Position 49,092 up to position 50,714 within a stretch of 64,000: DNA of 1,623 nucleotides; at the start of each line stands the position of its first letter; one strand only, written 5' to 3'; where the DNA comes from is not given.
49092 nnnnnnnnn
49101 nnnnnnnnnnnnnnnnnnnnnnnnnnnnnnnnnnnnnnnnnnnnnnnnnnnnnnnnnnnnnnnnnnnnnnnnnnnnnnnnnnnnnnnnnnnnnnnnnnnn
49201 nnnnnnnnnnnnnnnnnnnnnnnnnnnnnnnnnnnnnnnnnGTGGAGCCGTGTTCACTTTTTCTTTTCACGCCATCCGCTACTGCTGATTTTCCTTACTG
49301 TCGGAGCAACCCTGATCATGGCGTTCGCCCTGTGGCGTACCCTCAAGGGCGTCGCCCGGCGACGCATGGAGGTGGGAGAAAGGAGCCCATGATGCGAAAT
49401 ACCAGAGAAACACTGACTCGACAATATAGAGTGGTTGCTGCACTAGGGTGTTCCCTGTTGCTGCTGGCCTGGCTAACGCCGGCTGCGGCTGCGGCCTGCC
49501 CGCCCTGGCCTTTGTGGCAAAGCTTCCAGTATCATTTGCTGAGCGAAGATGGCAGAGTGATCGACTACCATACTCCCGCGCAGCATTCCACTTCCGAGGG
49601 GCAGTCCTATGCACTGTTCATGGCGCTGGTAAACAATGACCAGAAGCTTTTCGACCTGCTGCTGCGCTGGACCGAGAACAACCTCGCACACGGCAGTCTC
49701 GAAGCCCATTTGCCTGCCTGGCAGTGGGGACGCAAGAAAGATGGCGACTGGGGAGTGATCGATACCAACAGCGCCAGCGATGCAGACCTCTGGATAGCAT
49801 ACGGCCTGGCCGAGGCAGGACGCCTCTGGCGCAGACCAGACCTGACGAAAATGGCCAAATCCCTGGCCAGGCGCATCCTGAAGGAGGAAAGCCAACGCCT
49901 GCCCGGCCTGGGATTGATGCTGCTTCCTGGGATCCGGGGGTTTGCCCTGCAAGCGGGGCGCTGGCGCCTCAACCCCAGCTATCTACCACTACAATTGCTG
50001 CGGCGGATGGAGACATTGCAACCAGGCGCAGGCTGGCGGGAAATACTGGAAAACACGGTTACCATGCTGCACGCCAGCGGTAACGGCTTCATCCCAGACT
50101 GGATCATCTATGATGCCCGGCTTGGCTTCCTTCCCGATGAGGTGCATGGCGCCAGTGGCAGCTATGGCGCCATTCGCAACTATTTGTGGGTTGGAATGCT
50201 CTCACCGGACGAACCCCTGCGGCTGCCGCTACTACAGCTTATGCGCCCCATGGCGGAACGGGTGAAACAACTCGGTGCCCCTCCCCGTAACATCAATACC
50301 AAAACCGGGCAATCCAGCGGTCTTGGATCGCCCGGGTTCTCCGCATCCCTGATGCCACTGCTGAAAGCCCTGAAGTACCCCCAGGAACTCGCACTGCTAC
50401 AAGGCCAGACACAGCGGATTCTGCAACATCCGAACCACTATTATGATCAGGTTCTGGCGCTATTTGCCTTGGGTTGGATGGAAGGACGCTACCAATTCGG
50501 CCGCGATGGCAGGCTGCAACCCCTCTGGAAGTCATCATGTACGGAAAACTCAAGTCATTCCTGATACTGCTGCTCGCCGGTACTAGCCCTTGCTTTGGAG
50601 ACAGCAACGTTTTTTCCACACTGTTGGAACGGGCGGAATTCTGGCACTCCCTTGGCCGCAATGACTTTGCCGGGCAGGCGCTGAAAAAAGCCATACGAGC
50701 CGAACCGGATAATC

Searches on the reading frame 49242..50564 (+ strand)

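Call 58: search_protein_families(library=pfam, proteins=[window:49242-50564:+], max_evalue=0.00001)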
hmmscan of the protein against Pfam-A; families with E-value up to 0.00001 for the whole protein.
window:49242-50564:+ (440 aa): 1 family
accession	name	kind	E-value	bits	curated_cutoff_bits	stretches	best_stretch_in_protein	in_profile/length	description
PF01270.23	Glyco_hydro_8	-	2.6e-58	198.1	24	1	71-413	10-339/341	Glycosyl hydrolases family 8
